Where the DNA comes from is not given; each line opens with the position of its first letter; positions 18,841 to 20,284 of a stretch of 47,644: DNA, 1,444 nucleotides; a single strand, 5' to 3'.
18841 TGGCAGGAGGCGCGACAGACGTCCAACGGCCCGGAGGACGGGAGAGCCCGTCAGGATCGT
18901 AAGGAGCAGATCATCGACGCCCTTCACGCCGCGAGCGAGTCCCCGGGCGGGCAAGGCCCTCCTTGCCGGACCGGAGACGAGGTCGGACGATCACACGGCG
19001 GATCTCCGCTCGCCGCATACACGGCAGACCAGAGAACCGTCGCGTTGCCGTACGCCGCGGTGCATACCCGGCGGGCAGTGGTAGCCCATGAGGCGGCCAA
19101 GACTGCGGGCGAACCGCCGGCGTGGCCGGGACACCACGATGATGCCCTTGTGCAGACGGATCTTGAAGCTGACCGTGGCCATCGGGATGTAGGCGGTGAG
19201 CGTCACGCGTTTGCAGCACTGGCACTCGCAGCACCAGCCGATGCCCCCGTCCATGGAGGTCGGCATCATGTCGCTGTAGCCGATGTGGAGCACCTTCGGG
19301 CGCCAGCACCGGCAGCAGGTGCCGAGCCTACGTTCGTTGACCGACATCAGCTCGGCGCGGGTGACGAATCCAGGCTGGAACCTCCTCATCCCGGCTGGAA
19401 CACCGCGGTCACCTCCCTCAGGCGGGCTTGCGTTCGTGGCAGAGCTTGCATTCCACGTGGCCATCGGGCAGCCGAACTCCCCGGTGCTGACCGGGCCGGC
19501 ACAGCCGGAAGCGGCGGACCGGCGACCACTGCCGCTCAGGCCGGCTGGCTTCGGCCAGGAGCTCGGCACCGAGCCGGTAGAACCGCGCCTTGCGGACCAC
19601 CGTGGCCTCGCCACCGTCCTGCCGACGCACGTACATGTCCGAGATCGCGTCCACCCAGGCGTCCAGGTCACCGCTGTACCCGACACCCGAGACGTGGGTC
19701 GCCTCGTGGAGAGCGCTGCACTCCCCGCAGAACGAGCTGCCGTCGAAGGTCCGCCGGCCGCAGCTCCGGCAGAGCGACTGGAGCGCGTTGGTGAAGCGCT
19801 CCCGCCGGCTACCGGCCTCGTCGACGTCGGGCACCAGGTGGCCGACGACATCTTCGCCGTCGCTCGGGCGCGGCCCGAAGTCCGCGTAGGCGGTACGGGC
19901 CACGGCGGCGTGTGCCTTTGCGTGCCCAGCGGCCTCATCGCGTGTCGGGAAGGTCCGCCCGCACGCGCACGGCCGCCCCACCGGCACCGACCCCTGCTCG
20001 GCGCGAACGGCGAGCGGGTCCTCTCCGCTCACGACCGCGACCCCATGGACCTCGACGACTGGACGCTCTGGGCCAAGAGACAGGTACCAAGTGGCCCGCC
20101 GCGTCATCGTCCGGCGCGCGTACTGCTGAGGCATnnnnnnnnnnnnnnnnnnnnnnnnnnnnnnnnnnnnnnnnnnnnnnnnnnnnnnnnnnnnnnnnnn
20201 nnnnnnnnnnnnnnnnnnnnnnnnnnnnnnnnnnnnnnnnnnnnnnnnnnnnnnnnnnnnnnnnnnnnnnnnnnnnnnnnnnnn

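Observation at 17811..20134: Three adjacent, otherwise unrelated proteins share a ~23-aa C-terminal CHCC module (C-x-PG-x-HRGVR-xx-DG-x3-C-x2-C)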

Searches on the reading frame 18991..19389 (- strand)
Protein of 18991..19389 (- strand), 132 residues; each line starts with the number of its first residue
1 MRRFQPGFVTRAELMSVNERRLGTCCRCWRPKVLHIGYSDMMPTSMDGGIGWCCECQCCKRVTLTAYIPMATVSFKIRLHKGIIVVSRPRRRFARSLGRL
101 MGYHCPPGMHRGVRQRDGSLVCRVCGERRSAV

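Call 5: search_protein_families(library=pfam, max_evalue=0.1, proteins=[window:18994-19389:-])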
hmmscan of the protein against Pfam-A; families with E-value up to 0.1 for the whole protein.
seq(132 aa): 0 families

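Call 16: find_homologous_proteins(query=window:18994-19389:-, max_evalue=0.01)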
Query seq(132 aa) (132 aa): 2 proteins with E <= 0.01 among 8 candidates.
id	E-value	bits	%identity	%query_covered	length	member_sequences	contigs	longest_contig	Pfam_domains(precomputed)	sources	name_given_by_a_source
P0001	1.9e-75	270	90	100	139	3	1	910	-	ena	-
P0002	9.0e-29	118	52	92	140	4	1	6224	-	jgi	-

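Call 18: find_encoding_contigs(protein=P0002, flank=10000, max_places=6)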
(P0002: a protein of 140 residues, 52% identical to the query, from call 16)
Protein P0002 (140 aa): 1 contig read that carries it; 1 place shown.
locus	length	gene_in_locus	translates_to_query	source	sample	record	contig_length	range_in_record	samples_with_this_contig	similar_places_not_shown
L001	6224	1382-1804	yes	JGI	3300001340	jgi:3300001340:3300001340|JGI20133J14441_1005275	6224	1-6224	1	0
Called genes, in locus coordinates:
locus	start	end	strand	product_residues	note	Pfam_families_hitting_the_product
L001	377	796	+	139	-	-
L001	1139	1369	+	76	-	-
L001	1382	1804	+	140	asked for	-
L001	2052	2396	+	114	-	-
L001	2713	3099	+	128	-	-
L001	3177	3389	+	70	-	-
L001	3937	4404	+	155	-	PF10686:YAcAr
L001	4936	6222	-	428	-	?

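Call 31: search_protein_families(library=phrogs, max_evalue=0.01, proteins=[window:18994-19389:-])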
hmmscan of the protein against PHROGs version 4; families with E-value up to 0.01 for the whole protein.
seq(132 aa): 0 families

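Call 52: search_protein_families(library=ncbifam, max_evalue=0.1, proteins=[window:18994-19389:-])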
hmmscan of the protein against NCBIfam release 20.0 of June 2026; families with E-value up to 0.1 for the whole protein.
seq(132 aa): 0 families

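Call 69: search_protein_families(library=padloc, max_evalue=0.001, proteins=[window:18991-19389:-])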
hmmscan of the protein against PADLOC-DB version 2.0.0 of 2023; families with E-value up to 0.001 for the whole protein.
window:18991-19389:- (132 aa): 0 families

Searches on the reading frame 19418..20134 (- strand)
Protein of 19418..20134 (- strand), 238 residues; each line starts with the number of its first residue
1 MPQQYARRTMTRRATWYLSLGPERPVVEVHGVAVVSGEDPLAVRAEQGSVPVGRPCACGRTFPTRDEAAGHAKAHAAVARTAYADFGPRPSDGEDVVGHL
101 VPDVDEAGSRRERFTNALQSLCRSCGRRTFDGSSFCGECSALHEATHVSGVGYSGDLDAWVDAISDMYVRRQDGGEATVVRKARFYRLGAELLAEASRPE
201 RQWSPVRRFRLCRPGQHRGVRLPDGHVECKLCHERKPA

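Call 5: search_protein_families(library=pfam, max_evalue=0.1, proteins=[window:19421-20134:-])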
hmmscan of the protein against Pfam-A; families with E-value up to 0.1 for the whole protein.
seq(238 aa): 0 families

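Call 31: search_protein_families(library=phrogs, max_evalue=0.01, proteins=[window:19421-20134:-])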
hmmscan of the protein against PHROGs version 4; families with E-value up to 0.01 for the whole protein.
seq(238 aa): 0 families

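Call 52: search_protein_families(library=ncbifam, max_evalue=0.1, proteins=[window:19421-20134:-])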
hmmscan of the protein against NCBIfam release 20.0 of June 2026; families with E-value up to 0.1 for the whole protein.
seq(238 aa): 0 families

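Call 67: predict_structure(alignment_id=A6)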
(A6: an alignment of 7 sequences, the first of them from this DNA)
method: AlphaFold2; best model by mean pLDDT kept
length: 238 residues; sequences in the alignment: 7
mean_pLDDT: 46.4   pTM: 0.21
mean pLDDT of the five models: 46.4, 44.3, 43.3, 42.8, 40.2
residues with pLDDT >= 90: 0; 70-90: 17; 50-70: 81; < 50: 140
segments of 3 or more residues with pLDDT < 50: 1-55, 59-61, 63-65, 76-90, 92-119, 147-152, 170-174, 194-211
pLDDT, mean of each block of 10 residues (from residue 1): 31 32 36 33 32 42 49 44 38 41 33 36 61 69 51 48 54 51 56 47 35 59 74 65
secondary structure, 60 per line:
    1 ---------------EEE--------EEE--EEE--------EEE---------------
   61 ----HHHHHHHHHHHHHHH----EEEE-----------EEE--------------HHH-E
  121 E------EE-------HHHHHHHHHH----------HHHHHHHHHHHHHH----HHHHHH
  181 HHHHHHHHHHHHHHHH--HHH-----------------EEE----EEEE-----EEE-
elements in order: E16-18 E27-29 E32-34 E43-45 H65-79 E84-87 E99-101 H137-146 H157-170 H175-196 E219-221 E226-229 E235-237
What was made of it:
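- On Zinc-ribbon fold class: The strands are reproduced in the full-length carrier (call 67).
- The same strands, with locally the highest pLDDT, appear in the whole multi-finger protein (call 67).
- Tried and rejected: The model had pLDDT 46 and was unusable for fold search (call 67).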

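Call 69: search_protein_families(library=padloc, max_evalue=0.001, proteins=[window:19418-20134:-])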
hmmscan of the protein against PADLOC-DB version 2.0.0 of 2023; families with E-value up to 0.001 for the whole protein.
window:19418-20134:- (238 aa): 0 families

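Call 91: search_solved_structures(query=A6, max_evalue=1)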
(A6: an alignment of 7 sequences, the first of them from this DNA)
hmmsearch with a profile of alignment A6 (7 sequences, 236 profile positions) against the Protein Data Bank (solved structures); distinct sequences matched with E-value up to 1: 100 (the best 60 are shown).
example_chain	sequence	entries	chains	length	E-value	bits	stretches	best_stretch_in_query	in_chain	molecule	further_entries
5v3g_D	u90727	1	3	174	1.2e-08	38.5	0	47-68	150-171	PR domain zinc finger protein 9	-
5egb_A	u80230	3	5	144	1e-07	35.4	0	47-68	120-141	Histone-lysine N-methyltransferase PRDM9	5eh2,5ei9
7txc_E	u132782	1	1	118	3.2e-06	30.6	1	40-68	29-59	Hypermethylated in cancer 2 protein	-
2i13_A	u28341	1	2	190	0.00014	25.2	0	46-68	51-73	Aart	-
2kmk_A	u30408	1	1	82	0.00029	24.1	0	45-68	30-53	Zinc finger protein Gfi-1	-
1a1i_A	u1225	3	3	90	0.00045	23.5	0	46-67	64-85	RADR ZIF268 ZINC FINGER PEPTIDE | PROTEIN (RADR ZIF268 ZINC FINGER PEPTIDE) | RADR ZIF268 VARIANT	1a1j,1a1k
8cuc_E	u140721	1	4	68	0.00046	23.5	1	47-73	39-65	Sal-like protein 4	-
4x9j_A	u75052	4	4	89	0.00052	23.3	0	46-67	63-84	Early growth response protein 1 | Zn Finger protein | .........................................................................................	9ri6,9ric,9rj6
1p47_A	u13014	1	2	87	0.00052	23.3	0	46-67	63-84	Early growth response protein 1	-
1a1l_A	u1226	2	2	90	0.00053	23.3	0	46-67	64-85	PROTEIN (ZIF268 ZINC FINGER PEPTIDE)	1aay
5v3j_E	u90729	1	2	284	0.00059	23.1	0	46-68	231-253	Zinc finger protein 568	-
7y3l_A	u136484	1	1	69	0.0006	23.1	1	47-67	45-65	Sal-like protein 3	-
1zaa_C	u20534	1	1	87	0.00062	23.1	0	46-67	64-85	PROTEIN (ZIF268)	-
4r2a_A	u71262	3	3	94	0.00068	22.9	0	46-67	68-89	Early growth response protein 1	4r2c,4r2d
8jq0_A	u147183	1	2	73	0.00072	22.8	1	47-71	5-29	HKR3 protein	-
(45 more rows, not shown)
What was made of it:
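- One carrier has a classical C2H2 finger (call 91).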
